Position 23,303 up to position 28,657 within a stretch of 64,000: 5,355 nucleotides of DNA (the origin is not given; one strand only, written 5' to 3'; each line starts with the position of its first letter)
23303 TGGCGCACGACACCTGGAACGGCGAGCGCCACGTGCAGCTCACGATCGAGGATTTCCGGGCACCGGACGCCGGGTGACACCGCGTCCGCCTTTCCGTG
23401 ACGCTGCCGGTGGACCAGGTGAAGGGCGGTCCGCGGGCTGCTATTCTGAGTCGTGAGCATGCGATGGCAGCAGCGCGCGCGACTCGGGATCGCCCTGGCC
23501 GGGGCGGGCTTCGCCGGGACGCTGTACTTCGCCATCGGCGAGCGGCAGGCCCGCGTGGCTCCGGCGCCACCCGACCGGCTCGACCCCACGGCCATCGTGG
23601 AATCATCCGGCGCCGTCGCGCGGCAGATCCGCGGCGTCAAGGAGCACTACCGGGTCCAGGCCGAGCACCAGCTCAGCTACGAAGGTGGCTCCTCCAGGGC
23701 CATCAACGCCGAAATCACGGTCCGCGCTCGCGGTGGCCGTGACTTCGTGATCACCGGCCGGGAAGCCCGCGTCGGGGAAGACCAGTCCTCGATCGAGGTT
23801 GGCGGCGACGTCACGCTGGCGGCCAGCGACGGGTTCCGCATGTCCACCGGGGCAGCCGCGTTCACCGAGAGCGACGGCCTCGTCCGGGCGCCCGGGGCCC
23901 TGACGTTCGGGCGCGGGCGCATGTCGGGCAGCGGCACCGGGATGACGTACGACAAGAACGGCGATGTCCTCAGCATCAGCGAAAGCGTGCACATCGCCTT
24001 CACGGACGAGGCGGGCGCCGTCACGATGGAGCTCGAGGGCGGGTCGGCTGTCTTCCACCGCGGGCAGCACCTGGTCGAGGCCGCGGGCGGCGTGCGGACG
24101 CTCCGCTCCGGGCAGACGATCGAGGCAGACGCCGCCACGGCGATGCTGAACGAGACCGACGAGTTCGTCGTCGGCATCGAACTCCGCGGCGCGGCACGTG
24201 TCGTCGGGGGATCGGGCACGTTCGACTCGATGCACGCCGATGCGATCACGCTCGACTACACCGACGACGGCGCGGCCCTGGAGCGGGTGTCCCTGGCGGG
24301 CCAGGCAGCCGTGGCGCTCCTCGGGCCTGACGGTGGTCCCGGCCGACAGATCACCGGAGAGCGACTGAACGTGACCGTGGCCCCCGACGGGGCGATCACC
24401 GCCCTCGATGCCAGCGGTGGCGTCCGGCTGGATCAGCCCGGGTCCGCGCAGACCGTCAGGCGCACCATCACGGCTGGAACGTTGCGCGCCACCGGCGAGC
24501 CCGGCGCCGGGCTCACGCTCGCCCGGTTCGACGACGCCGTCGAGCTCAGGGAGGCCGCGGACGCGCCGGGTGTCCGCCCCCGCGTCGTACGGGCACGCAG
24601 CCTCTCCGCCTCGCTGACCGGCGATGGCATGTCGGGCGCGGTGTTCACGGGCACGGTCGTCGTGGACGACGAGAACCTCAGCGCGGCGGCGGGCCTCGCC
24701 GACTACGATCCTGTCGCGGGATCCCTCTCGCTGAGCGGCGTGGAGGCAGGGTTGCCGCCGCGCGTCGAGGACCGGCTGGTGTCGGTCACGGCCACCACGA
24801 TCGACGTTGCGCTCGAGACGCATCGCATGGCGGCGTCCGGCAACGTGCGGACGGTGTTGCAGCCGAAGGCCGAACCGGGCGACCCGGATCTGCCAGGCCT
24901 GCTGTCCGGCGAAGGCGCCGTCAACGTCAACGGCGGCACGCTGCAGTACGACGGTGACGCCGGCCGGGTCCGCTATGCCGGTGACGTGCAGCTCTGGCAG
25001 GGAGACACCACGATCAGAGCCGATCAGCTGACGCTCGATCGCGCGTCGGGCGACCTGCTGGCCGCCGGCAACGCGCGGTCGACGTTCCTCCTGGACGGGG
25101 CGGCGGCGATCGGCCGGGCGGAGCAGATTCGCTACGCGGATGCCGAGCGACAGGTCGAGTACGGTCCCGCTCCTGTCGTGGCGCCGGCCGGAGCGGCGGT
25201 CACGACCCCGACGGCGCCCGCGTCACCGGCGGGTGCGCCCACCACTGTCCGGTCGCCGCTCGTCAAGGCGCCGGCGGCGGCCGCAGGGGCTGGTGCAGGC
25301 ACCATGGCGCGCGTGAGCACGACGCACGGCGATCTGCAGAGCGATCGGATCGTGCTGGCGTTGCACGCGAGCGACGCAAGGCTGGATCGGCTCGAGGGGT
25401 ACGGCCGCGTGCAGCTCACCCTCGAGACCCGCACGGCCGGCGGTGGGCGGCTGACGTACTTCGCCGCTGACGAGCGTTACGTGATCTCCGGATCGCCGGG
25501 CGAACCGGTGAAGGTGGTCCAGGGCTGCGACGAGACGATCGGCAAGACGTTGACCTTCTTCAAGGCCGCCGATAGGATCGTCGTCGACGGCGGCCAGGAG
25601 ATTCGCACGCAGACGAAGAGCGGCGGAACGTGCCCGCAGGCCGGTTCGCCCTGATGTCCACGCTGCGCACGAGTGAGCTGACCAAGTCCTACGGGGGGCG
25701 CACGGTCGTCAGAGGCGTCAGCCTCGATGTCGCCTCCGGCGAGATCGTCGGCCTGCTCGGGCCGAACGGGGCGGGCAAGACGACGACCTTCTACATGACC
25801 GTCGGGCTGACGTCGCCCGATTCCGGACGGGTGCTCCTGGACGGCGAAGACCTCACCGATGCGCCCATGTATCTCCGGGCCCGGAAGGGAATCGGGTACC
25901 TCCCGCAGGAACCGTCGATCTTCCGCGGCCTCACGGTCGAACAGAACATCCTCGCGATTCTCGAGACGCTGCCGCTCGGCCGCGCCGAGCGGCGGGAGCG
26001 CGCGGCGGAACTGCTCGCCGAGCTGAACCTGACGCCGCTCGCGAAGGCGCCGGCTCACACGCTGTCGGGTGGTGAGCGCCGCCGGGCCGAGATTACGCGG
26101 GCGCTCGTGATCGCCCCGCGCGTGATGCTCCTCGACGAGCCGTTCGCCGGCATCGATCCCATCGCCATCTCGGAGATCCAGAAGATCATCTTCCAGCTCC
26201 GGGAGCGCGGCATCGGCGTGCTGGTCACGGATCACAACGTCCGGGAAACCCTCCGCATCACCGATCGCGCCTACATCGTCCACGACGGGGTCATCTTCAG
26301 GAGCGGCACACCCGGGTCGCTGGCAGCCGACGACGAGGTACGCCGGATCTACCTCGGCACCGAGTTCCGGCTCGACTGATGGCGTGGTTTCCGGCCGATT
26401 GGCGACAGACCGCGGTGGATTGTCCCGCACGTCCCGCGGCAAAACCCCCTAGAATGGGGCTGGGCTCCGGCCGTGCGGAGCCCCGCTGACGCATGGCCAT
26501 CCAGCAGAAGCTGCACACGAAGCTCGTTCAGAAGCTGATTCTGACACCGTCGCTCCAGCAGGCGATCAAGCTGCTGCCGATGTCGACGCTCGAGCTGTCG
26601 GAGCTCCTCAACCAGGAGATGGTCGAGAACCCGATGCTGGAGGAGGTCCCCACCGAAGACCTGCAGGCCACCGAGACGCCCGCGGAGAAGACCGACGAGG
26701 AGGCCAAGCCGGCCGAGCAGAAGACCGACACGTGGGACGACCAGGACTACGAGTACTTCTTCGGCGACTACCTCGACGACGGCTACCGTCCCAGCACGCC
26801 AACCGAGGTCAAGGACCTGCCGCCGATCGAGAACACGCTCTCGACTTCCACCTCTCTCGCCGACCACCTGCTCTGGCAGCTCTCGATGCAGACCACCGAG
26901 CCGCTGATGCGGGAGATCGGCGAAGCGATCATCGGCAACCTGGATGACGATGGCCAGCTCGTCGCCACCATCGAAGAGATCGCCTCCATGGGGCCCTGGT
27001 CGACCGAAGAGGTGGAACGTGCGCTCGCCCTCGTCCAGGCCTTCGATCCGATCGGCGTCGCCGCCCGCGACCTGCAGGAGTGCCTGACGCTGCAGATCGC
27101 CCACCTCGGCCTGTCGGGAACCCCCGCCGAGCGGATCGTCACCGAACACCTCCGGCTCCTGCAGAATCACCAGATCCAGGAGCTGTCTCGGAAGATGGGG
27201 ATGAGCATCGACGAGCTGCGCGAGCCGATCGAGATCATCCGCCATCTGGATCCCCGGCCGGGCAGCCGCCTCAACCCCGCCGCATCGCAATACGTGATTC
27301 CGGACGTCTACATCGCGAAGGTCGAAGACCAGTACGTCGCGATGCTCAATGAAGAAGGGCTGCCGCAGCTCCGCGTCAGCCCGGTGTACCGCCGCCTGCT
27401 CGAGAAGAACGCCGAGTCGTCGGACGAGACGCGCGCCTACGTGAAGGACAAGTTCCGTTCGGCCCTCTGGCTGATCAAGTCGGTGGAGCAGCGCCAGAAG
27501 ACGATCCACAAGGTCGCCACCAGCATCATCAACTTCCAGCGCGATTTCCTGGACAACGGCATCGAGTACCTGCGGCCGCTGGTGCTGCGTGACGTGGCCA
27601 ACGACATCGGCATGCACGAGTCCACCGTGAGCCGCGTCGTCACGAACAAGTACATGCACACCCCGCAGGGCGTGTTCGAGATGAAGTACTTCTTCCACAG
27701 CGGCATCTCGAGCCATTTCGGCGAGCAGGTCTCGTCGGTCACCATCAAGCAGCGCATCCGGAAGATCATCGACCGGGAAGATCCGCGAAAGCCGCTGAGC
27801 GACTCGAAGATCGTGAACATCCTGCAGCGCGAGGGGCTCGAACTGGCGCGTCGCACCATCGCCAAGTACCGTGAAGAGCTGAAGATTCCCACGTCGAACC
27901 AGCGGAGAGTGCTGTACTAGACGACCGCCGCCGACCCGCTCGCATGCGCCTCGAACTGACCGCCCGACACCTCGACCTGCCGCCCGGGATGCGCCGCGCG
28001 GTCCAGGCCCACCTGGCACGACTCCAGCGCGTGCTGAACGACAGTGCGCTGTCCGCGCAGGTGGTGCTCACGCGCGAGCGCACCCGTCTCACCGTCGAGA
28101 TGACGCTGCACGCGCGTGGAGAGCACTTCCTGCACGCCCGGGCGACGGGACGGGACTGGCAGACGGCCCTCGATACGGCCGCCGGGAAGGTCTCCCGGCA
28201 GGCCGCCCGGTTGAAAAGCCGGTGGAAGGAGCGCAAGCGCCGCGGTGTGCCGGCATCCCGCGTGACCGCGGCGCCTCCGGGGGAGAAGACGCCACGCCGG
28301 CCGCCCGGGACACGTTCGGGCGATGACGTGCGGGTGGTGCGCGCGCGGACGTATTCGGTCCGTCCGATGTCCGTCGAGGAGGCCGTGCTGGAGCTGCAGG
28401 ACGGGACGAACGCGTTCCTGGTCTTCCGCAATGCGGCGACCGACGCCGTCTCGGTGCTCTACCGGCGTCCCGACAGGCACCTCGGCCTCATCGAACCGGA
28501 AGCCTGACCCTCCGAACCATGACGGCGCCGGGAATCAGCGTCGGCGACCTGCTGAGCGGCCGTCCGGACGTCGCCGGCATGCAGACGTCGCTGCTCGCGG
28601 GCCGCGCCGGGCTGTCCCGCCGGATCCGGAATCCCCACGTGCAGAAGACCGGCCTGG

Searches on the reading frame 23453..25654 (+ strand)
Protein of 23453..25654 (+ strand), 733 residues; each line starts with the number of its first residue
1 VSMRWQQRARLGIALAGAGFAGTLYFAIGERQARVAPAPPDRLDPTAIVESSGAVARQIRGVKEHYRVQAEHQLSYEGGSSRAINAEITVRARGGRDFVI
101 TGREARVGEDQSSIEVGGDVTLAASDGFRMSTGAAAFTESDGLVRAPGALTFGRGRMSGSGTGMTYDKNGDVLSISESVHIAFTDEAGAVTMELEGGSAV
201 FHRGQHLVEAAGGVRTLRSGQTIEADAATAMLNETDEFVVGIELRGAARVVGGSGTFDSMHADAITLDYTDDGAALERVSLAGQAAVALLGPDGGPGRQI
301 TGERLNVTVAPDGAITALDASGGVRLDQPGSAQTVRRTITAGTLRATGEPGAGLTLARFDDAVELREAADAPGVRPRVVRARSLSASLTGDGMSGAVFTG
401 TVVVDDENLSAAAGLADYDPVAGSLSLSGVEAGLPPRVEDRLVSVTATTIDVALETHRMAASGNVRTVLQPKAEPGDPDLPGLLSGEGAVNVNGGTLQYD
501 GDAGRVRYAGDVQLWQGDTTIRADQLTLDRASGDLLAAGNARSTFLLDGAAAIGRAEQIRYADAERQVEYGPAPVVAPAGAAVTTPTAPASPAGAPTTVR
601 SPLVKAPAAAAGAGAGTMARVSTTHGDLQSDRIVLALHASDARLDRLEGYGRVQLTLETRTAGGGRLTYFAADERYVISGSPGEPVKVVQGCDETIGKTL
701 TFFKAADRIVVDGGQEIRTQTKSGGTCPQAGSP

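Call 45: search_protein_families(library=pfam, max_evalue=0.00001, proteins=[window:23453-25654:+])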
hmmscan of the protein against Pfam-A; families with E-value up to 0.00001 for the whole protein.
window:23453-25654:+ (733 aa): 1 family
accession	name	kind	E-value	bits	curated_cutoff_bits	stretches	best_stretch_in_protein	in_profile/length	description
PF03968.19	LptD_N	-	1e-14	55.2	20.4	1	492-568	2-85/113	LptA/(LptD N-terminal domain) LPS transport protein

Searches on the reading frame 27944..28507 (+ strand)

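Call 44: search_protein_families(library=pfam, max_evalue=0.00001, proteins=[window:27944-28507:+])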
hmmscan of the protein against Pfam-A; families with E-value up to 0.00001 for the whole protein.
window:27944-28507:+ (187 aa): 2 families
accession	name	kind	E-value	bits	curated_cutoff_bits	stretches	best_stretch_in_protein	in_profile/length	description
PF16321.10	Ribosom_S30AE_C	-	4.3e-17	62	25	1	129-182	4-57/57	Sigma 54 modulation/S30EA ribosomal protein C terminus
PF02482.25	Ribosomal_S30AE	-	4.6e-13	50.2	23.7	1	4-94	2-87/88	Sigma 54 modulation protein / S30EA ribosomal protein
